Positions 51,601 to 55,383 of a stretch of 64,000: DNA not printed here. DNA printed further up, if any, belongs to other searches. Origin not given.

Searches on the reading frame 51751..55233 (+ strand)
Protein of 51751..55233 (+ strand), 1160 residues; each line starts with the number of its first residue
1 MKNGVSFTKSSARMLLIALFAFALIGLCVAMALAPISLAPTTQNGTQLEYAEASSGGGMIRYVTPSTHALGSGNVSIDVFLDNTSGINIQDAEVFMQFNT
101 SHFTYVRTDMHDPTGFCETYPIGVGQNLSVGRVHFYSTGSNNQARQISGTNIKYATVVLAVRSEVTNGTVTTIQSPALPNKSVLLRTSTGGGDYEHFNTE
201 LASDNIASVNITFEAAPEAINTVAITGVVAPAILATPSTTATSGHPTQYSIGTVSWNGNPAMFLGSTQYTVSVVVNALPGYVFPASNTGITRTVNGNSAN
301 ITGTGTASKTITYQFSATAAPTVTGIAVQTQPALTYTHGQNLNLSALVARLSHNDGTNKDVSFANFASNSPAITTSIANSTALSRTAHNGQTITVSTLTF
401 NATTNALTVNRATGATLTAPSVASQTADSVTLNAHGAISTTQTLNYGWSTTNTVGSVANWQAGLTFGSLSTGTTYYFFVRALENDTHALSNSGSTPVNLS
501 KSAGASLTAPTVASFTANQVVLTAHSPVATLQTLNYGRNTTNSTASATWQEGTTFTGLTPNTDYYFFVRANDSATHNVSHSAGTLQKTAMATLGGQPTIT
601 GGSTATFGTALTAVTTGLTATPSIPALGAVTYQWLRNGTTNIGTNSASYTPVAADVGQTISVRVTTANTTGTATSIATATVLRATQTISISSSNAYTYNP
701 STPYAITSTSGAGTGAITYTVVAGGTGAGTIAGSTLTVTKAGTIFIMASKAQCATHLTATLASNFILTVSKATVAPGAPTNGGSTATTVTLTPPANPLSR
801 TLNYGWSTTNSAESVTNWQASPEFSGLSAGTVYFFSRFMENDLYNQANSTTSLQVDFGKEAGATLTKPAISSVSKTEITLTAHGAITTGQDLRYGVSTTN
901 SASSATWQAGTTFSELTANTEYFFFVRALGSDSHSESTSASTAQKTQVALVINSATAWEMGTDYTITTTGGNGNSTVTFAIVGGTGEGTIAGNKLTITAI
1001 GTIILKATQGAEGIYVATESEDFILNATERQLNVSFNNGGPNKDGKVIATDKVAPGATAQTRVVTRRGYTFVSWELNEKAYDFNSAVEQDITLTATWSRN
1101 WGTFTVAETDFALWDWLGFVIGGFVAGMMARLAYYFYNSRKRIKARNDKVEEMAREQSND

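Call 6: search_protein_families(library=pfam, proteins=[window:51751-55233:+], max_evalue=0.1)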
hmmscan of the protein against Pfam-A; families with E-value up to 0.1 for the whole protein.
window:51751-55233:+ (1160 aa): 5 families
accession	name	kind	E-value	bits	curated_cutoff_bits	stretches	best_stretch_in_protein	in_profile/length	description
PF09479.16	Flg_new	-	3.1e-06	27.6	27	1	1034-1095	3-64/65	Listeria-Bacteroides repeat domain (List_Bact_rpt)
PF24489.1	Ig_J_second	-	2.4e-05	24.7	27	0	544-572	53-79/105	Tip attachment protein J second Ig-like domain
PF00041.27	fn3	-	2.8e-05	24.7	25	0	542-574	40-72/84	Fibronectin type III domain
PF23608.1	Ig_ILCR1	-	0.0003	21.3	27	0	509-575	26-90/114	ILCR1 Ig-like domain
PF10179.15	NDNF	-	0.0037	17.8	27.3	1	552-588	90-126/127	Neuron-derived neurotrophic factor, first Fn(III) domain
